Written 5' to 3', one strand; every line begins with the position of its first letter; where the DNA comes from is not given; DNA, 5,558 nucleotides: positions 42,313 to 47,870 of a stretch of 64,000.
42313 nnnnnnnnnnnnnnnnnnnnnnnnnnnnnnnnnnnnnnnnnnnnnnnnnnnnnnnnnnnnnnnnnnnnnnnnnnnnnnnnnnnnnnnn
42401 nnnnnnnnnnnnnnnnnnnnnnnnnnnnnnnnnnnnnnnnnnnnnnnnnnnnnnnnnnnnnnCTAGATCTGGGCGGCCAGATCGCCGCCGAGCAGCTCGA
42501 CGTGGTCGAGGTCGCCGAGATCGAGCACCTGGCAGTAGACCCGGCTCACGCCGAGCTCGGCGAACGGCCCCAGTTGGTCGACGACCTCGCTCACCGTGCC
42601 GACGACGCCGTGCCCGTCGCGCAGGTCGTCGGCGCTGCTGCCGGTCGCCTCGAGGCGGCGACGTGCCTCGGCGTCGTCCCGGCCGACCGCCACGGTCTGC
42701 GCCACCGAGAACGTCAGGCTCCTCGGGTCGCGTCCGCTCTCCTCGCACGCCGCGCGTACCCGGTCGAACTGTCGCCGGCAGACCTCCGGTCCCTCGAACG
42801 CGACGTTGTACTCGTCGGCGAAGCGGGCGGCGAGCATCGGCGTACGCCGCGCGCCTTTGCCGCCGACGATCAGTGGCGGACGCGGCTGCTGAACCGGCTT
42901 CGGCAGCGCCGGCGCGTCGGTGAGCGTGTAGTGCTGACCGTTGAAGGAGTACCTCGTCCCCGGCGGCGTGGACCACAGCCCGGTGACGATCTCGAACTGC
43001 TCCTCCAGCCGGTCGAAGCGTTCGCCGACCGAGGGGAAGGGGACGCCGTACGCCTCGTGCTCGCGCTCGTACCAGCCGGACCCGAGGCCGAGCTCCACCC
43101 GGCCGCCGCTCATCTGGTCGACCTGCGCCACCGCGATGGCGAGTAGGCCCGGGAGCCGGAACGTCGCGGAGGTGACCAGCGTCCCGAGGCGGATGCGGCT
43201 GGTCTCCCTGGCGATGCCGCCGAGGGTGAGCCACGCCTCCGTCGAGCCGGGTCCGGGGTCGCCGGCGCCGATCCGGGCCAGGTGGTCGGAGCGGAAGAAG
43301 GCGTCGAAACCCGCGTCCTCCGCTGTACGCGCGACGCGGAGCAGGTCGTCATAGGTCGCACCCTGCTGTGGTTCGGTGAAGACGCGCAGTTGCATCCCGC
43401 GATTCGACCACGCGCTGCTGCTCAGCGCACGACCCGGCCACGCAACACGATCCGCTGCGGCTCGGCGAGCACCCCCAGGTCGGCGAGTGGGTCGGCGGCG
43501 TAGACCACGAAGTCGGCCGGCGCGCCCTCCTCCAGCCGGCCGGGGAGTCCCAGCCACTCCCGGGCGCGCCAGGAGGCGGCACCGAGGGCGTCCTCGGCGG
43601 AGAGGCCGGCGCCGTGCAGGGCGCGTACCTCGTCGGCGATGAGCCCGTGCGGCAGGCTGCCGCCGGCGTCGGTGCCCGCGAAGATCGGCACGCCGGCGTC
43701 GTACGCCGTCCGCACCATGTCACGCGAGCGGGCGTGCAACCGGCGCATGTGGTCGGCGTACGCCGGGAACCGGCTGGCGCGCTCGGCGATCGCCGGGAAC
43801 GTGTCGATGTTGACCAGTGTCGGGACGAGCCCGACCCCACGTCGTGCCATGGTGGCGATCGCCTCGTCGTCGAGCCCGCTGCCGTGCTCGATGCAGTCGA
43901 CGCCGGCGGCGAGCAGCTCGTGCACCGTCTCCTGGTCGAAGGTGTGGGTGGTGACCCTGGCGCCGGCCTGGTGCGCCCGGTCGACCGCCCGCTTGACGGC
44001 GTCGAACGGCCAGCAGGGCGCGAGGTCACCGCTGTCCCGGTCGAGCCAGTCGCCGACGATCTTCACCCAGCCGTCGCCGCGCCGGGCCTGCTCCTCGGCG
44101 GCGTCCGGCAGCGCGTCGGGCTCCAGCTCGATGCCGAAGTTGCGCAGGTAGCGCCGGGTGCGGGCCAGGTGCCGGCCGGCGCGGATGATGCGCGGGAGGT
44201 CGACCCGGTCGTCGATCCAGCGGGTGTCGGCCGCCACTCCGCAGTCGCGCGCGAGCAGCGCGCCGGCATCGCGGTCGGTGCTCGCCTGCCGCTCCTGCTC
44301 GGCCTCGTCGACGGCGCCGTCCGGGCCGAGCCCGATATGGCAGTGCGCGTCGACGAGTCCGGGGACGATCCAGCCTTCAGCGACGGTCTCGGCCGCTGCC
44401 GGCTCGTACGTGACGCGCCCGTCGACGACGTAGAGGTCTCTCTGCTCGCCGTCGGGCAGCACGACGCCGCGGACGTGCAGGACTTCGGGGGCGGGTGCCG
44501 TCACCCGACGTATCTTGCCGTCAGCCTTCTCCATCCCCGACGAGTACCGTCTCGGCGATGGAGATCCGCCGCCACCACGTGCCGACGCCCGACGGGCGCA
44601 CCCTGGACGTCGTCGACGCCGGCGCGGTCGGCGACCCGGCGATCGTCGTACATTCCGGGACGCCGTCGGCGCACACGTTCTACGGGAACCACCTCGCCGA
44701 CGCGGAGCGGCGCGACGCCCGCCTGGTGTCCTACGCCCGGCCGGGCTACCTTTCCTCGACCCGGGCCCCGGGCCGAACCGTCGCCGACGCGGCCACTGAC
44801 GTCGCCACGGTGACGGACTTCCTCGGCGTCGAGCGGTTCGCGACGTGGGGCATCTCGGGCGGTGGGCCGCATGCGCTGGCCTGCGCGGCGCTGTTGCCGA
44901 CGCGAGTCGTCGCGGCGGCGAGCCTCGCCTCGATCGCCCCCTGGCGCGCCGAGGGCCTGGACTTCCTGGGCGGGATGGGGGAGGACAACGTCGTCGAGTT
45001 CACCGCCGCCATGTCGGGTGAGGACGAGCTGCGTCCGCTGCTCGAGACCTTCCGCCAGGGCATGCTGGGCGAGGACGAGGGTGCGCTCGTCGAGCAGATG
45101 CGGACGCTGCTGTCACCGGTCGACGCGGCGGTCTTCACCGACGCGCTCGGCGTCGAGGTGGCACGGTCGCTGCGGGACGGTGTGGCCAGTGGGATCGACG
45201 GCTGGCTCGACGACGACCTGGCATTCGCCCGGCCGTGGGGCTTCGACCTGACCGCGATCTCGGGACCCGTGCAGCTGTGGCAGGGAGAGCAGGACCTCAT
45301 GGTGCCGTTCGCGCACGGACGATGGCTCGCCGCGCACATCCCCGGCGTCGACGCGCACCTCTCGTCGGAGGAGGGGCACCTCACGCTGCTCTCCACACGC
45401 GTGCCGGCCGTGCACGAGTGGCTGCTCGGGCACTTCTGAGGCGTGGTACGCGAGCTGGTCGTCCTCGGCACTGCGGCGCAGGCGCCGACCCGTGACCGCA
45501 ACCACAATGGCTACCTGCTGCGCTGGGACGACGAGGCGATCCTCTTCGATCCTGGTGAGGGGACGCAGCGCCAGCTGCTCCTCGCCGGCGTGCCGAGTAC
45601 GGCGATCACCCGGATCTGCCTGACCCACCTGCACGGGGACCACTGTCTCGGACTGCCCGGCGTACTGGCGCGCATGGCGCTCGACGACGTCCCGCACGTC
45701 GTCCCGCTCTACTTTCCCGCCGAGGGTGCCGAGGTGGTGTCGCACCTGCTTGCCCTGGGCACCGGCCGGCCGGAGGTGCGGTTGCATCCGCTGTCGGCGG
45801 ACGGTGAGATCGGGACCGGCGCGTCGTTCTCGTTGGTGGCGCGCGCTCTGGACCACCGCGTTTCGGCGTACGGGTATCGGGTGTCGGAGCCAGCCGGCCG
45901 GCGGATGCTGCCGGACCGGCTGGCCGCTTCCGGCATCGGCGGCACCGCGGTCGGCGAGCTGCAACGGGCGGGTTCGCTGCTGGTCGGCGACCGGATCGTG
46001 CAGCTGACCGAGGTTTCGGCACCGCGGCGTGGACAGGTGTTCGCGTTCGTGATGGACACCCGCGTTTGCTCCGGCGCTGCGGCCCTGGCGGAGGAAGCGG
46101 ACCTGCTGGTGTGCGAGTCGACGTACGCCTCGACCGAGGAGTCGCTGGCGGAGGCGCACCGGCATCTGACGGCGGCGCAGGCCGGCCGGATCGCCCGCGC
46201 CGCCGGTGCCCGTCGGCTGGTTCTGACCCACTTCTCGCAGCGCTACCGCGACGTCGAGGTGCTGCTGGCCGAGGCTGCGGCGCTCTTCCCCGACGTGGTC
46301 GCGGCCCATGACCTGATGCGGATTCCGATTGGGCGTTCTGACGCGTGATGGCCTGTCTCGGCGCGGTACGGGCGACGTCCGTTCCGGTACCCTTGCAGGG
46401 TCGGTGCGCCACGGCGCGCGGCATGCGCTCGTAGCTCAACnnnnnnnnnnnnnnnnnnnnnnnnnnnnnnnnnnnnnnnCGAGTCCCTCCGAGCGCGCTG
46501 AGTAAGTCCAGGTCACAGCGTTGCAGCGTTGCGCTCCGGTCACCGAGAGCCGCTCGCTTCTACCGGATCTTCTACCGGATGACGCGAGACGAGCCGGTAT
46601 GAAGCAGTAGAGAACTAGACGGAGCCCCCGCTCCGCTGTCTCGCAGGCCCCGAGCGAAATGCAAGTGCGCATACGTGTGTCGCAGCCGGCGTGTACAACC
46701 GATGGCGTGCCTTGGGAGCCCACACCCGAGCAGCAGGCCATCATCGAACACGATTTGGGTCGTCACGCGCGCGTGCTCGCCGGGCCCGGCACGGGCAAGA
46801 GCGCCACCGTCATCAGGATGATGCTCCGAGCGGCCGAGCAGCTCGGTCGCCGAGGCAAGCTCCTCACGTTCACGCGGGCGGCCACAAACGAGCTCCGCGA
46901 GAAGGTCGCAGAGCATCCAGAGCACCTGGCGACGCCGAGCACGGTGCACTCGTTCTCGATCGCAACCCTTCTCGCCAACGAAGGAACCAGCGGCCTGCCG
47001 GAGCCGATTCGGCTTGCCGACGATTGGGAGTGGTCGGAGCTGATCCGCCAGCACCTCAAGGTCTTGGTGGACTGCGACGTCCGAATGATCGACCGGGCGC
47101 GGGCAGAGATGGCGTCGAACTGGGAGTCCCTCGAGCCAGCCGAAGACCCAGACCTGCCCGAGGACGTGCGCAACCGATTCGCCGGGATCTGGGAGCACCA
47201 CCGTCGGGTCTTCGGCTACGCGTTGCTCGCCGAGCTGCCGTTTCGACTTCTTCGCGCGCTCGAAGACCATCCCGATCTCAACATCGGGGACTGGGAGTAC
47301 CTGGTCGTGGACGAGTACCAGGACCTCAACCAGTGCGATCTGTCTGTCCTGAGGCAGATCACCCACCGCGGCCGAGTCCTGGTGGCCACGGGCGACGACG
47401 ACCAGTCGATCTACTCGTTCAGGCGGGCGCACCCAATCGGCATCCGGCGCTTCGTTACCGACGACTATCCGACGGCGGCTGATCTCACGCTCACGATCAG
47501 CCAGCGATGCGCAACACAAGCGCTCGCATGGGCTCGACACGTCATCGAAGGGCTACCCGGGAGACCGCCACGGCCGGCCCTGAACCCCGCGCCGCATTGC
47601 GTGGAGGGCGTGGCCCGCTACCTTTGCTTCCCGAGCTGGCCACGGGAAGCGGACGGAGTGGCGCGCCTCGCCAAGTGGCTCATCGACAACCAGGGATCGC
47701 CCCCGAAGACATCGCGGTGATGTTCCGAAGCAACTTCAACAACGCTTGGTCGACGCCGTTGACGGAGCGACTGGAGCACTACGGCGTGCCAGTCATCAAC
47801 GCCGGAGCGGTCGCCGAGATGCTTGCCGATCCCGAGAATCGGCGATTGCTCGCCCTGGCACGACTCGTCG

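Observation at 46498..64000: Decaying integrative mobilisable element at tRNA-Arg with defence cargo; right boundary beyond the window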

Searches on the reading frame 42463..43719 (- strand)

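Call 63: search_protein_families(library=pfam, proteins=[window:42463-43719:-], max_evalue=0.0001)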
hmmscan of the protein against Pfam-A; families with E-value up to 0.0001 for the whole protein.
window:42463-43719:- (418 aa): 1 family
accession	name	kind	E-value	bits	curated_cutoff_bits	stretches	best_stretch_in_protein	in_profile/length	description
PF00296.26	Bac_luciferase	-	1.1e-52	179.9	27.9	1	114-358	12-243/314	Luciferase-like monooxygenase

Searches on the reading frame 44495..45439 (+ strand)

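Call 6: search_protein_families(library=pfam, proteins=[window:44495-45439:+], max_evalue=0.01)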
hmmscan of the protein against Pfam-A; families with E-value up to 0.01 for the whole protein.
window:44495-45439:+ (314 aa): 1 family
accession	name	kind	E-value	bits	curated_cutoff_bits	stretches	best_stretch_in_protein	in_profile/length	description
PF00561.26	Abhydrolase_1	-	8.6e-13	49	25.8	1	50-298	4-241/245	alpha/beta hydrolase fold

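Call 41: search_protein_families(library=pfam, proteins=[L001:257-4858:-], max_evalue=5)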
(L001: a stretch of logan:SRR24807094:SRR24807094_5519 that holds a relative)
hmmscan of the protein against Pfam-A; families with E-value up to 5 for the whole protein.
L001:257-4858:- (1533 aa): 6 families
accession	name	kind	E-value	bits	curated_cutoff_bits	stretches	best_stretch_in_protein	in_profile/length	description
PF13401.12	AAA_22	-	0.0006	20.6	27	1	350-426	4-84/130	AAA domain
PF13191.12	AAA_16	-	0.012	16.5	32.6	1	337-406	12-64/167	AAA ATPase domain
PF01443.25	Viral_helicase1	-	0.13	12.5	21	1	357-385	4-31/228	Viral superfamily 1 RNA helicase core domain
PF01538.23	HCV_NS2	-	0.15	12.1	25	1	855-936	62-135/195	Hepatitis C virus non-structural protein NS2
PF11638.13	DnaA_N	-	0.2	11.8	24.6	1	862-882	40-60/65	DnaA N-terminal domain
PF01637.24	ATPase_2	-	0.24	11.6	33.2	1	331-388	2-57/225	ATPase domain predominantly from Archaea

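Call 46: search_protein_families(library=ncbifam, proteins=[L001:257-4858:-], max_evalue=1)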
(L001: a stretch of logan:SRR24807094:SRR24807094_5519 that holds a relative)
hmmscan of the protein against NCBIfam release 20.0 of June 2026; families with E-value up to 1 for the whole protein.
L001:257-4858:- (1533 aa): 12 families
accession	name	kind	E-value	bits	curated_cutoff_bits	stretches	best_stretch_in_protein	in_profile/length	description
NF041813.1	Avs2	equivalog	1.1e-180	603.4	1000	1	184-1506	1-1310/1317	AVAST type 2 anti-phage system protein Avs2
TIGR03420.1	DnaA_homol_Hda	equivalog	0.00014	21.5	194.8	1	334-390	26-77/226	DnaA regulatory inactivator Hda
NF041815.1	Avs4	equivalog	0.00018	18.8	1500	1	19-120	12-113/1579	AVAST type 4 anti-phage nuclease Avs4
NF004067.0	PRK05580.1-4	equivalog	0.0039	15.6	763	1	307-385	178-256/737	primosomal protein N'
NF004070.0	PRK05580.2-2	equivalog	0.015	13.4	921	1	353-385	219-251/729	primosomal protein N'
TIGR03117.2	cas_csf4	equivalog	0.024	12.8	400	1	262-377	59-173/800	type IV CRISPR-associated DEAD/DEAH-box helicase Csf4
NF004066.1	PRK05580.1-3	equivalog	0.069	11.4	813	1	353-385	273-305/788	primosomal protein N'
NF004065.0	PRK05580.1-1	equivalog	0.069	11.3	858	1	353-385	218-250/731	primosomal protein N'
TIGR00595.1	priA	equivalog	0.1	11.2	230.35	1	355-385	1-31/509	replication restart helicase PriA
NF038214.1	IS21_help_AAA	equivalog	0.17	11.6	200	1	356-389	95-128/232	IS21-like element helper ATPase IstB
NF004068.0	PRK05580.1-5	equivalog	0.17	9.8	1249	1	353-385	280-312/795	primosomal protein N'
NF004071.0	PRK05580.2-3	equivalog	0.18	9.7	1105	1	353-383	224-254/735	primosomal protein N'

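Call 47: search_protein_families(library=padloc, proteins=[L001:257-4858:-], max_evalue=0.01)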
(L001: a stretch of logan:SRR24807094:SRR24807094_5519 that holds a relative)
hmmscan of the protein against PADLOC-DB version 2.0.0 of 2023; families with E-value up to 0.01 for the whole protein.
L001:257-4858:- (1533 aa): 6 families
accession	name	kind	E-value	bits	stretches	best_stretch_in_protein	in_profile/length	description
PDLC02164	Avs2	-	2e-266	885.6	1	9-1471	5-1454/1504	-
PDLC02161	Avs2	-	2.2e-148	494.2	1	10-1470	3-1443/1499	-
PDLC02162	Avs2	-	2.6e-145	484.3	2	10-1035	5-995/1379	-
PDLC02165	Avs2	-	8.8e-128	426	1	166-1292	33-1160/1375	-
PDLC02163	Avs2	-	4.6e-121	403.6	1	165-1470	229-1532/1576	-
PDLC02166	Avs2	-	1.4e-104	348.8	2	9-1036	6-990/1498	-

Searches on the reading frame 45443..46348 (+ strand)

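Call 6: search_protein_families(library=pfam, proteins=[window:45443-46348:+], max_evalue=0.01)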
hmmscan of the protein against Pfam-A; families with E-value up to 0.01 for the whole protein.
window:45443-46348:+ (301 aa): 4 families
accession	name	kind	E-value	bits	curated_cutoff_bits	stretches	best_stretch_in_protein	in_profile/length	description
PF12706.13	Lactamase_B_2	-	1.1e-17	64.7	27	2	33-153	3-135/200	Beta-lactamase superfamily domain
PF00753.33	Lactamase_B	-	3.4e-12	47.2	22.7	1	18-94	3-83/196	Metallo-beta-lactamase superfamily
PF13691.12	Lactamase_B_4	-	4.3e-05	23.5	27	1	14-69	5-62/63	tRNase Z endonuclease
PF23023.1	Anti-Pycsar_Apyc1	-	0.00096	19.1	50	1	7-78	7-77/250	Anti-Pycsar protein Apyc1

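Call 41: search_protein_families(library=pfam, proteins=[L001:257-4858:-], max_evalue=5)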
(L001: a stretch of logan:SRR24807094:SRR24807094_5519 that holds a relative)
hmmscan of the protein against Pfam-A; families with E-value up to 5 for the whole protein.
L001:257-4858:- (1533 aa): 6 families
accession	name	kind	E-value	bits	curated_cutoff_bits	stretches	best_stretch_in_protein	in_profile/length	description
PF13401.12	AAA_22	-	0.0006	20.6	27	1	350-426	4-84/130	AAA domain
PF13191.12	AAA_16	-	0.012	16.5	32.6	1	337-406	12-64/167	AAA ATPase domain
PF01443.25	Viral_helicase1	-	0.13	12.5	21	1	357-385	4-31/228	Viral superfamily 1 RNA helicase core domain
PF01538.23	HCV_NS2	-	0.15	12.1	25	1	855-936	62-135/195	Hepatitis C virus non-structural protein NS2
PF11638.13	DnaA_N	-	0.2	11.8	24.6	1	862-882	40-60/65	DnaA N-terminal domain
PF01637.24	ATPase_2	-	0.24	11.6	33.2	1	331-388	2-57/225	ATPase domain predominantly from Archaea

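Call 46: search_protein_families(library=ncbifam, proteins=[L001:257-4858:-], max_evalue=1)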
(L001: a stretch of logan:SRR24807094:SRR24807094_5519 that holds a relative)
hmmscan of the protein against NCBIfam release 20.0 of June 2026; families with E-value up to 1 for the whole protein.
L001:257-4858:- (1533 aa): 12 families
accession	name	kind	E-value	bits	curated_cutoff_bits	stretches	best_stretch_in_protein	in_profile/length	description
NF041813.1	Avs2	equivalog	1.1e-180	603.4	1000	1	184-1506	1-1310/1317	AVAST type 2 anti-phage system protein Avs2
TIGR03420.1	DnaA_homol_Hda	equivalog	0.00014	21.5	194.8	1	334-390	26-77/226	DnaA regulatory inactivator Hda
NF041815.1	Avs4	equivalog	0.00018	18.8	1500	1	19-120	12-113/1579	AVAST type 4 anti-phage nuclease Avs4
NF004067.0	PRK05580.1-4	equivalog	0.0039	15.6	763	1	307-385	178-256/737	primosomal protein N'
NF004070.0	PRK05580.2-2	equivalog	0.015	13.4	921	1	353-385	219-251/729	primosomal protein N'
TIGR03117.2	cas_csf4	equivalog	0.024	12.8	400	1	262-377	59-173/800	type IV CRISPR-associated DEAD/DEAH-box helicase Csf4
NF004066.1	PRK05580.1-3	equivalog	0.069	11.4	813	1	353-385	273-305/788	primosomal protein N'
NF004065.0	PRK05580.1-1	equivalog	0.069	11.3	858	1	353-385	218-250/731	primosomal protein N'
TIGR00595.1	priA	equivalog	0.1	11.2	230.35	1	355-385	1-31/509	replication restart helicase PriA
NF038214.1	IS21_help_AAA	equivalog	0.17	11.6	200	1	356-389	95-128/232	IS21-like element helper ATPase IstB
NF004068.0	PRK05580.1-5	equivalog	0.17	9.8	1249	1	353-385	280-312/795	primosomal protein N'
NF004071.0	PRK05580.2-3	equivalog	0.18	9.7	1105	1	353-383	224-254/735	primosomal protein N'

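Call 47: search_protein_families(library=padloc, proteins=[L001:257-4858:-], max_evalue=0.01)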
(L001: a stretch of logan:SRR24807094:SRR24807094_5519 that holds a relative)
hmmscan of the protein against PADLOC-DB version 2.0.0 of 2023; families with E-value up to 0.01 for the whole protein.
L001:257-4858:- (1533 aa): 6 families
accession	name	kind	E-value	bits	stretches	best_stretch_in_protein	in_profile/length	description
PDLC02164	Avs2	-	2e-266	885.6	1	9-1471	5-1454/1504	-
PDLC02161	Avs2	-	2.2e-148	494.2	1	10-1470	3-1443/1499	-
PDLC02162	Avs2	-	2.6e-145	484.3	2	10-1035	5-995/1379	-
PDLC02165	Avs2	-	8.8e-128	426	1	166-1292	33-1160/1375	-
PDLC02163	Avs2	-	4.6e-121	403.6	1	165-1470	229-1532/1576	-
PDLC02166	Avs2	-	1.4e-104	348.8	2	9-1036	6-990/1498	-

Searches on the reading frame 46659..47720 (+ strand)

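Call 5: search_protein_families(library=pfam, proteins=[window:46659-47720:+], max_evalue=0.01)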
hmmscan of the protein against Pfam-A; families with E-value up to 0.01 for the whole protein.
window:46659-47720:+ (353 aa): 6 families
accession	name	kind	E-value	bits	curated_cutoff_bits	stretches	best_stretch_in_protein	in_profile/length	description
PF00580.27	UvrD-helicase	-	3.2e-31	109.5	23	1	22-265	2-266/271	UvrD/REP helicase N-terminal domain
PF13245.12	AAA_19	-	6.9e-18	65.6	25.1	1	32-255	9-134/134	AAA domain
PF13604.12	AAA_30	-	4e-07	30.4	27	1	22-90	3-73/191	AAA domain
PF09848.15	SLFN-g3_helicase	-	0.00045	20.1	24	0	42-87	9-55/354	Schlafen group 3, DNA/RNA helicase domain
PF00270.35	DEAD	-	0.0019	18.4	26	0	22-92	1-70/167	DEAD/DEAH box helicase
PF01443.25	Viral_helicase1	-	0.0041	17.4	21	0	212-258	60-105/228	Viral superfamily 1 RNA helicase core domain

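Call 9: search_protein_families(library=padloc, proteins=[window:46659-47720:+], max_evalue=0.01)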
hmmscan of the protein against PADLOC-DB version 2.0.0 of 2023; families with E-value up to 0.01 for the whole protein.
window:46659-47720:+ (353 aa): 45 families (the best 25 are shown)
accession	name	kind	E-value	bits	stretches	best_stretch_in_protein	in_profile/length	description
PDLC00112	GajB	-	1.8e-22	77.7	2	215-284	215-283/581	UrvD helicase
PDLC00117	GajB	-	2.2e-22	77.3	1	23-287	18-293/604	UrvD helicase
PDLC00136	GajB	-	6.6e-22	76.1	2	215-276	210-271/570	UrvD helicase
PDLC03802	RTasHel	-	2.4e-19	67.6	1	22-297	7-274/675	DRT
PDLC00129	GajB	-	6e-19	66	2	212-276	227-291/594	UrvD helicase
PDLC00123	GajB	-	5.2e-18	62.9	2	213-296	178-259/540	UrvD helicase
PDLC00132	GajB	-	8.8e-18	62.3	2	195-294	198-297/625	UrvD helicase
PDLC00119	GajB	-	2.1e-16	58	2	212-269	219-276/565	UrvD helicase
PDLC00130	GajB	-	1.6e-15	54.4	2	178-301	170-295/589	UrvD helicase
PDLC00142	GajB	-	3.1e-15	53.6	2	22-107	4-96/583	UrvD helicase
PDLC00114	GajB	-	3.7e-15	53.5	2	212-297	216-300/635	UrvD helicase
PDLC00104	GajB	-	2.4e-13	47.7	1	22-298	5-251/574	UrvD helicase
PDLC00122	GajB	-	5.9e-13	46.5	2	214-286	165-237/502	UrvD helicase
PDLC00127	GajB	-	7.3e-13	45.9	1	23-253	11-246/594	UrvD helicase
PDLC00149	GajB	-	1.1e-12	45.3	2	18-93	4-78/577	UrvD helicase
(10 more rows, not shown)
